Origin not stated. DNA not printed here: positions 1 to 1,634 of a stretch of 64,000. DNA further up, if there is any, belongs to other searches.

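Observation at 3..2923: Three-gene operon for a CDP-alcohol headgroup pathway, including an IPCT/DIPPS-like fusion protein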

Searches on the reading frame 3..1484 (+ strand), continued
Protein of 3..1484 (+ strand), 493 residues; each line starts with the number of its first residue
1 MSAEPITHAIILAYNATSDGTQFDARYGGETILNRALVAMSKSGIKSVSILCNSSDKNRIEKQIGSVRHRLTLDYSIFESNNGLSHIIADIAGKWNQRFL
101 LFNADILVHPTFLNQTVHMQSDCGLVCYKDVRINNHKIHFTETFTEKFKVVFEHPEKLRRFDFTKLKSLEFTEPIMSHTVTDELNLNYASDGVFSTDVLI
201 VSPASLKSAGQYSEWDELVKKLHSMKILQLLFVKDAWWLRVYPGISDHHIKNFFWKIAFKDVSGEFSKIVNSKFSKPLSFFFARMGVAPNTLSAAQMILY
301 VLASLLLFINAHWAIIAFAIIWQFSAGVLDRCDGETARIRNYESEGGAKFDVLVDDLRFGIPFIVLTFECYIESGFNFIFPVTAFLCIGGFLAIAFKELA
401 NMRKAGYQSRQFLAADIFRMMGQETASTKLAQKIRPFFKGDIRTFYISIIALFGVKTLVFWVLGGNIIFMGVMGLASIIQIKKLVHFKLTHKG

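Call 71: search_protein_families(library=ncbifam, proteins=[L044:7921-8307:+, L044:8667-9437:+, L044:10793-11599:+, L044:11789-13342:-, L035:8203-8589:+, L035:8738-9490:+, L035:10801-12327:-, L035:12361-12918:+], max_evalue=0.00001)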
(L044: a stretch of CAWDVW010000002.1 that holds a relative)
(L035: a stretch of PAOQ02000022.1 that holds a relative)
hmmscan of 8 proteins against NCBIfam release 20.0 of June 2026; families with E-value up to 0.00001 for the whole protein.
L044:7921-8307:+ (129 aa): 1 family
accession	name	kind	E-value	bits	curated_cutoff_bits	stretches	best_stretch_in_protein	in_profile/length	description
TIGR00223.1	panD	equivalog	1.1e-46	157.9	106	1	1-117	1-117/126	aspartate 1-decarboxylase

L044:8667-9437:+ (257 aa): 32 families (the best 25 are shown)
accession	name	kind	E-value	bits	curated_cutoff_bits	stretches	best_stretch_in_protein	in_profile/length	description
TIGR03992.1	Arch_glmU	subfamily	9.6e-31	107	292.1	1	1-236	1-225/393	bifunctional sugar-1-phosphate nucleotidylyltransferase/acetyltransferase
NF041135.1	IPPtranDIPPsyn_Thcocales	equivalog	2.3e-26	92.7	580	1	1-235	1-214/419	bifunctional L-myo-inositol-1-phosphate cytidylyltransferase/CDP-L-myo-inositol myo-inositolphosphotransferase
NF041313.1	UDPGP_AglF_Halo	equivalog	1.7e-21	76.7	400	1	1-233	1-229/234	UTP--glucose-1-phosphate uridylyltransferase AglF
TIGR01208.1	rmlA_long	equivalog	1.7e-18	66.6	320.25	1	2-235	1-231/353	glucose-1-phosphate thymidylyltransferase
NF045761.1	NAMPUrTaseMurU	equivalog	1.9e-16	60.6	250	1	1-75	1-75/226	N-acetylmuramate alpha-1-phosphate uridylyltransferase MurU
NF041173.1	Sug_nt_acttase_Thmprot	equivalog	4.1e-16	58.9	600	1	1-234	1-223/405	bifunctional sugar-1-phosphate nucleotidylyltransferase/acetyltransferase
NF049965.1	GlMnHpPGnyltfHddC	equivalog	4.6e-15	55.8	300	1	1-230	1-213/221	D-glycero-D-manno-heptose 1-phosphate guanosyltransferase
NF052502.1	man1P_GTase_Rv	exception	1.7e-13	50.2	440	1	2-114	2-113/352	mannose-1-phosphate guanylyltransferase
TIGR01173.1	glmU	equivalog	1.6e-11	43.7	366.85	1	1-126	1-120/452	bifunctional UDP-N-acetylglucosamine diphosphorylase/glucosamine-1-phosphate N-acetyltransferase GlmU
NF045665.1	NTPtran_DVU1551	equivalog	2.1e-10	40.2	315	1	1-84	1-74/359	DVU_1551 family NTP transferase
NF010934.1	PRK14354.1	equivalog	7.4e-10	37.9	450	1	3-67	2-63/447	bifunctional UDP-N-acetylglucosamine diphosphorylase/glucosamine-1-phosphate N-acetyltransferase GlmU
TIGR02623.1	G1P_cyt_trans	equivalog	1.2e-09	38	300.25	1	1-68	1-68/255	glucose-1-phosphate cytidylyltransferase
NF045697.1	MurNAcPUrMurU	equivalog_domain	6.1e-09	35.6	370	1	4-69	1-66/229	N-acetylmuramate alpha-1-phosphate uridylyltransferase MurU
TIGR01099.1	galU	equivalog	7.1e-09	35.6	326.8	1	1-66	2-67/261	UTP--glucose-1-phosphate uridylyltransferase GalU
NF053639.1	Mfer334_fam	equivalog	8.5e-09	35.6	260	1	3-75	2-79/209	pseudomurein biosynthesis protein PmurB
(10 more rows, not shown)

L044:10793-11599:+ (269 aa): 2 families
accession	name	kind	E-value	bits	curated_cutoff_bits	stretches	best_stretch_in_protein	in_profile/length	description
NF052565.1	OrnLipAcylHsRhiz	equivalog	3.1e-103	344.5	450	1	36-268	19-251/259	ornithine lipid ester-linked acyl 2-hydroxylase OlsC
NF033391.2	lipid_A_LpxO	equivalog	3.9e-36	124.6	500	1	49-244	42-236/297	lipid A hydroxylase LpxO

L044:11789-13342:- (518 aa): 1 family
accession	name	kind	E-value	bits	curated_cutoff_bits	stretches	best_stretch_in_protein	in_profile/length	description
NF037979.1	Na_transp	subfamily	2.4e-21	76.2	50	1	18-393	7-339/419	sodium-dependent transporter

L035:8203-8589:+ (129 aa): 1 family
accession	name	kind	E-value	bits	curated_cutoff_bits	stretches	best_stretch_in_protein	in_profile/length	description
TIGR00223.1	panD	equivalog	3.9e-44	149.6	106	1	1-113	1-113/126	aspartate 1-decarboxylase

L035:8738-9490:+ (251 aa): 29 families (the best 25 are shown)
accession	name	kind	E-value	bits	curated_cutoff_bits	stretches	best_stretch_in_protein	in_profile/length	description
TIGR03992.1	Arch_glmU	subfamily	5.9e-28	97.8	292.1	1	1-236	1-227/393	bifunctional sugar-1-phosphate nucleotidylyltransferase/acetyltransferase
NF041135.1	IPPtranDIPPsyn_Thcocales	equivalog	6.8e-25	87.9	580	1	1-244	1-225/419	bifunctional L-myo-inositol-1-phosphate cytidylyltransferase/CDP-L-myo-inositol myo-inositolphosphotransferase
NF041313.1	UDPGP_AglF_Halo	equivalog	4.5e-23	81.9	400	1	1-233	1-231/234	UTP--glucose-1-phosphate uridylyltransferase AglF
TIGR01208.1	rmlA_long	equivalog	1.6e-17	63.4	320.25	1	2-237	1-235/353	glucose-1-phosphate thymidylyltransferase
NF041173.1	Sug_nt_acttase_Thmprot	equivalog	8.5e-16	57.9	600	1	1-246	1-233/405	bifunctional sugar-1-phosphate nucleotidylyltransferase/acetyltransferase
NF045761.1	NAMPUrTaseMurU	equivalog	8.8e-16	58.4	250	1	1-114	1-113/226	N-acetylmuramate alpha-1-phosphate uridylyltransferase MurU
NF049965.1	GlMnHpPGnyltfHddC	equivalog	9.7e-15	54.8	300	1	1-150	1-146/221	D-glycero-D-manno-heptose 1-phosphate guanosyltransferase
NF052502.1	man1P_GTase_Rv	exception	8.9e-13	47.8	440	1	2-120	2-119/352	mannose-1-phosphate guanylyltransferase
TIGR01173.1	glmU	equivalog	1.2e-11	44.1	366.85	1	1-124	1-118/452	bifunctional UDP-N-acetylglucosamine diphosphorylase/glucosamine-1-phosphate N-acetyltransferase GlmU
NF045665.1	NTPtran_DVU1551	equivalog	2.6e-10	39.9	315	1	1-83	1-73/359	DVU_1551 family NTP transferase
NF010934.1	PRK14354.1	equivalog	2.6e-10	39.4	450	1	3-69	2-65/447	bifunctional UDP-N-acetylglucosamine diphosphorylase/glucosamine-1-phosphate N-acetyltransferase GlmU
TIGR03310.1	matur_MocA_YgfJ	equivalog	2.4e-09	37.4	186.45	1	3-119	2-111/188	molybdenum cofactor cytidylyltransferase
NF053639.1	Mfer334_fam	equivalog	2.7e-09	37.2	260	1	3-79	2-83/209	pseudomurein biosynthesis protein PmurB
NF010933.0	PRK14353.1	equivalog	6.6e-09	34.9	505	1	2-204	7-209/453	bifunctional UDP-N-acetylglucosamine diphosphorylase/glucosamine-1-phosphate N-acetyltransferase GlmU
NF010939.0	PRK14359.1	equivalog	6.2e-08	31.6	592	1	3-239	5-237/430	bifunctional UDP-N-acetylglucosamine diphosphorylase/glucosamine-1-phosphate N-acetyltransferase GlmU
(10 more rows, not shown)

L035:10801-12327:- (509 aa): 1 family
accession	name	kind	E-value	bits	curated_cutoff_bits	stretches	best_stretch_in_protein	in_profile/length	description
NF037979.1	Na_transp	subfamily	3e-15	56.1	50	1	14-471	7-406/419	sodium-dependent transporter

L035:12361-12918:+ (186 aa): 5 families
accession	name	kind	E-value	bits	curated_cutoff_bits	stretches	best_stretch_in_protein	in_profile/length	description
NF033459.1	DksA_like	equivalog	5.9e-22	78.1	105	1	75-180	5-110/113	RNA polymerase-binding protein DksA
TIGR02420.1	dksA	equivalog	2.5e-18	66.5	115.5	1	74-177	7-109/110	RNA polymerase-binding protein DksA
TIGR02890.1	bacill_yteA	subfamily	1.5e-16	60.9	134.4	1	75-181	5-119/159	regulatory protein, yteA family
TIGR02419.1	C4_traR_proteo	subfamily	3.3e-08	34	59.7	1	108-180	1-64/64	phage/conjugal plasmid C-4 type zinc finger protein, TraR family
NF008045.0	PRK10778.1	equivalog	1.3e-07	31.9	289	1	76-180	40-143/151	RNA polymerase-binding protein DksA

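Call 81: list_cluster_members(proteins=[P0001, P0241, P0121])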
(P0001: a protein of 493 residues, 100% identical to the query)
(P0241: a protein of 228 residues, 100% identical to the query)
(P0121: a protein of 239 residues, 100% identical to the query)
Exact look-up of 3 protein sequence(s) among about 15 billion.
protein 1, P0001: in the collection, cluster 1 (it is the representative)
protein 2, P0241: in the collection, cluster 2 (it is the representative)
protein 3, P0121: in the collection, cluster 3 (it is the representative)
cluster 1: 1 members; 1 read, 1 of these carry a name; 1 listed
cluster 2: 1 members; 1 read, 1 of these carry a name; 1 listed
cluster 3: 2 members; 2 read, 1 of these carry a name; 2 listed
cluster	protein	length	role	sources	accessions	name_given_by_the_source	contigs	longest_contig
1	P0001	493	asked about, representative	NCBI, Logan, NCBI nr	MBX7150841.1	CDP-alcohol phosphatidyltransferase family protein [bacterium]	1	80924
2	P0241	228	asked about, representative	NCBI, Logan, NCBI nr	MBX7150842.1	CDP-alcohol phosphatidyltransferase family protein [bacterium]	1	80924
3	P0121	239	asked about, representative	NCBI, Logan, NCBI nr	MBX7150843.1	DUF3047 domain-containing protein [bacterium]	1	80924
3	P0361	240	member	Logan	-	-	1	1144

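Call 85: search_protein_representatives(alignment_id=A1)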
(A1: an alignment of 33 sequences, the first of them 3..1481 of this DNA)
Query: 33 sequences, 494 profile positions. Proteins with E-value up to 0.001 (for the whole library): 2834; up to 1e-10: 590; up to 1e-30: 33. The best 150 are listed.
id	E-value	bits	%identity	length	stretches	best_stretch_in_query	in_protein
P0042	8.0e-221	750.6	-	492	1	1-490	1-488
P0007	1.6e-213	726.5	-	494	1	4-492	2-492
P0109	9.3e-206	700.9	-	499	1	3-492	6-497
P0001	7.0e-199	678.2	-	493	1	2-492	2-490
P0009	1.3e-183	627.8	-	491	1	3-487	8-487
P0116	1.1e-181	621.4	-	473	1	5-490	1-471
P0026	5.9e-173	592.7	-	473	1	4-488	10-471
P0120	8.6e-173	592.1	-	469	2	189-491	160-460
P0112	2.3e-167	574.2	-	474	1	8-488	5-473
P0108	5.3e-155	533.4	-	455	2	191-491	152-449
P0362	8.0e-150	516.4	-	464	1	4-485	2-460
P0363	2.0e-144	498.6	-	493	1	4-491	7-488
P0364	7.0e-142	490.2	-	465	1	8-485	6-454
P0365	8.6e-126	437.1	-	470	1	6-491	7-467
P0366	3.2e-101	356.1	-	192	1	201-381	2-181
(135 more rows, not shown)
